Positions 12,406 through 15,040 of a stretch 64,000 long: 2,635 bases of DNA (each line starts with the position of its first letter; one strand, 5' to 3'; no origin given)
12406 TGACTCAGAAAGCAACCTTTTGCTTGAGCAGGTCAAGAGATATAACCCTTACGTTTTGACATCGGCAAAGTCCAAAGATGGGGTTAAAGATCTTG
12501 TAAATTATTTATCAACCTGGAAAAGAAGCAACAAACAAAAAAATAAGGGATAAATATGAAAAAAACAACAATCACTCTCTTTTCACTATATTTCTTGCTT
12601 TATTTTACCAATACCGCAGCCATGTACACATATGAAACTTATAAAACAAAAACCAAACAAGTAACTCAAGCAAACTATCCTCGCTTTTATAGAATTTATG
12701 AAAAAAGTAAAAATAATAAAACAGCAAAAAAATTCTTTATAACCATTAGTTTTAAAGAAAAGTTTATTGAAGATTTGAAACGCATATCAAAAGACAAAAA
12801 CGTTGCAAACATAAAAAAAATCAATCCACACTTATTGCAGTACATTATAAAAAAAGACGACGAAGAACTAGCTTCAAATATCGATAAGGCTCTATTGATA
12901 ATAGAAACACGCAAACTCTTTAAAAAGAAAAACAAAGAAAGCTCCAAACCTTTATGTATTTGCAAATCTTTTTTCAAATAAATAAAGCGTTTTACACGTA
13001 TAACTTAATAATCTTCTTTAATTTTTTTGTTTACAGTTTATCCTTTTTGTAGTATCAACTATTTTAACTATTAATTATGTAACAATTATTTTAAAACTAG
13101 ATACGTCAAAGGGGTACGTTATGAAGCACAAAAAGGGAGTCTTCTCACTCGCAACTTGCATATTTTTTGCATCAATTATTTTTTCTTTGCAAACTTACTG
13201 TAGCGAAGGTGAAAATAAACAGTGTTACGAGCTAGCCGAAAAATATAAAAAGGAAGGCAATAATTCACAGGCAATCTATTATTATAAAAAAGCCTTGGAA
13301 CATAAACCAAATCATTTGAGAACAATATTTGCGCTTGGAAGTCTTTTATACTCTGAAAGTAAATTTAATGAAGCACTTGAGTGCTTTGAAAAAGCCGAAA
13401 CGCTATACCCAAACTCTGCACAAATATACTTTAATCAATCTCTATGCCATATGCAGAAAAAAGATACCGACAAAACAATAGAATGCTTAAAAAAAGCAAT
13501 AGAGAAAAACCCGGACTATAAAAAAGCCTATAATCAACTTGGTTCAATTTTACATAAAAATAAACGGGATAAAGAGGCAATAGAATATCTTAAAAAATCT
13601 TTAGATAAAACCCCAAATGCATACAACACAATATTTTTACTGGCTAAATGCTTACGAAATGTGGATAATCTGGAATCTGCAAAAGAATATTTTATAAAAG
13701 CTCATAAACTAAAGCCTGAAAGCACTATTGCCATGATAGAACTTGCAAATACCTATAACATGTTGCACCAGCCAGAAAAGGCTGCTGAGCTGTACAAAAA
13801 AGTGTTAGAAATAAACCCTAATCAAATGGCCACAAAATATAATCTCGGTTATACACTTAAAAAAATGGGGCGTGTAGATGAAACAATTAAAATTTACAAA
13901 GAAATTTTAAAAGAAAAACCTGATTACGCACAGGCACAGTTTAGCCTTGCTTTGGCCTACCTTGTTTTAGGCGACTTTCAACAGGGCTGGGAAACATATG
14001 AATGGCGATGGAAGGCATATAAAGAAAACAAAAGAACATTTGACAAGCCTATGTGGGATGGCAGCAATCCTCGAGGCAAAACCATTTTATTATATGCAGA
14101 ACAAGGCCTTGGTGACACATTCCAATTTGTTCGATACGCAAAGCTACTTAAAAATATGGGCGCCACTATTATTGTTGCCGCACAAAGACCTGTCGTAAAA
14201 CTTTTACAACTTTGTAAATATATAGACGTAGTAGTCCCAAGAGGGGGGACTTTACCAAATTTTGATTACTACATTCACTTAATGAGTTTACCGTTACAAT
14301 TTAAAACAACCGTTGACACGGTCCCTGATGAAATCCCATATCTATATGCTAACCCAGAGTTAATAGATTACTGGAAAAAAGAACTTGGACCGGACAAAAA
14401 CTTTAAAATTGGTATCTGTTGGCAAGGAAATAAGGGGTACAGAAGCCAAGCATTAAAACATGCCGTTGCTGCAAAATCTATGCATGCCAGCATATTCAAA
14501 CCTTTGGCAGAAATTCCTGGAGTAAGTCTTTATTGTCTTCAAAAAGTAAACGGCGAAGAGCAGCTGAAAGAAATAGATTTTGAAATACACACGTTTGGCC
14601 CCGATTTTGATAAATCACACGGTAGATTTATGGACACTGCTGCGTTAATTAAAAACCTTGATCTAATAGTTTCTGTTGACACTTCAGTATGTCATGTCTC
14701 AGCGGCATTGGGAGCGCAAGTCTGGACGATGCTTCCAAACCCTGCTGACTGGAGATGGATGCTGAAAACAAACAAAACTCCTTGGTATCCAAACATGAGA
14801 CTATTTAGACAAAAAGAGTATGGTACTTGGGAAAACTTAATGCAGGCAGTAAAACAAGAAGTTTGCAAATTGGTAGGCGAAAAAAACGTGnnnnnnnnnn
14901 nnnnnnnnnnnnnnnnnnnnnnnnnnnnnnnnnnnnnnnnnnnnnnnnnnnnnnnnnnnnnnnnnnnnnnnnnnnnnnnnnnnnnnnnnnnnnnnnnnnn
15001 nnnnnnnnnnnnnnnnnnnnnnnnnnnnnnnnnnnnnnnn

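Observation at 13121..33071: Hypothesis: one 20-kb island pairing protein glycosyltransferases with beta-helical substrates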

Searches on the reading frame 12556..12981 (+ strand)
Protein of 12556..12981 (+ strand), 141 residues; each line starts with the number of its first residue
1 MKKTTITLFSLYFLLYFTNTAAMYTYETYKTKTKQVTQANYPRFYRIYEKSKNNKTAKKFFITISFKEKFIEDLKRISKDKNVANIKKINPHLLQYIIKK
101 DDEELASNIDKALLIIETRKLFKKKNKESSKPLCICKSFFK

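Call 7: search_protein_families(library=pfam, proteins=[window:12556-12981:+], max_evalue=0.0001)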
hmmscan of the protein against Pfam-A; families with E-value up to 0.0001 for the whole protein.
window:12556-12981:+ (141 aa): 0 families

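Call 16: search_protein_families(library=pfam, proteins=[window:12556-12981:+], max_evalue=1)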
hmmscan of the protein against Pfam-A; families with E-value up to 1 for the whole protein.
window:12556-12981:+ (141 aa): 2 families
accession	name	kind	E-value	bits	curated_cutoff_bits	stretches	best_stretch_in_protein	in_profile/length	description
PF05951.18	Peptidase_M15_2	-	0.17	12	27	1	39-99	3-63/153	Bacterial protein of unknown function (DUF882)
PF23725.1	Dredd_N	-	0.22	11.8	27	0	83-124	45-86/100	Caspase-8, N-terminal domain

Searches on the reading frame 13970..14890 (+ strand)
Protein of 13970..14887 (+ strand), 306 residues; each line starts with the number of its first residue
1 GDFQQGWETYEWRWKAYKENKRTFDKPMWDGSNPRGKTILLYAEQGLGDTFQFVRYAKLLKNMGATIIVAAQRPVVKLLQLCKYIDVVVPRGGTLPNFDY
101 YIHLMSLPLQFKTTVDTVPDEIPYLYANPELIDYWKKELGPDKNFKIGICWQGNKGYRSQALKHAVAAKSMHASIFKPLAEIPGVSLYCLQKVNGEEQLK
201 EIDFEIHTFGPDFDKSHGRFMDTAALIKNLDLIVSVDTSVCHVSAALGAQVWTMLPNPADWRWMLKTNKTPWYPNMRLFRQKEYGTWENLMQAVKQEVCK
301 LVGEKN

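Call 16: search_protein_families(library=pfam, proteins=[window:13970-14887:+], max_evalue=1)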
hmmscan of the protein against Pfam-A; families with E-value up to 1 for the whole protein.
seq(306 aa): 1 family
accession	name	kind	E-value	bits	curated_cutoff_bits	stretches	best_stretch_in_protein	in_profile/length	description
PF01075.23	Glyco_transf_9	-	2.3e-05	24.3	22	1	220-253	174-207/247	Glycosyltransferase family 9 (heptosyltransferase)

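Call 17: search_solved_structures(query=window:13970-14887:+, max_evalue=10, show_alignments=2)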
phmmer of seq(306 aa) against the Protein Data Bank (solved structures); distinct sequences matched with E-value up to 10: 0.

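Call 72: search_protein_families(library=ncbifam, proteins=[window:13973-14890:+], max_evalue=1)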
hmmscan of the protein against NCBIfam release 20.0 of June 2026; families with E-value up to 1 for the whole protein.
window:13973-14890:+ (306 aa): 5 families
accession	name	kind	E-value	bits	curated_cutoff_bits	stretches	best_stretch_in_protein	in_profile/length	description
TIGR02193.1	heptsyl_trn_I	equivalog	0.0015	17.8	185.3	1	221-261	248-288/320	lipopolysaccharide heptosyltransferase I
NF001221.0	PRK00197.1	equivalog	0.011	14.5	289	1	65-93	180-208/418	glutamate-5-semialdehyde dehydrogenase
NF007742.0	PRK10422.1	equivalog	0.012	14.4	467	1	217-283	251-311/352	lipopolysaccharide core heptosyltransferase RfaQ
TIGR02201.1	heptsyl_trn_III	equivalog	0.023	13.8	170.2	1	219-285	251-311/344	putative lipopolysaccharide heptosyltransferase III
TIGR00407.1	proA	equivalog_domain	0.059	12.2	317.45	1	71-93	173-195/398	glutamate-5-semialdehyde dehydrogenase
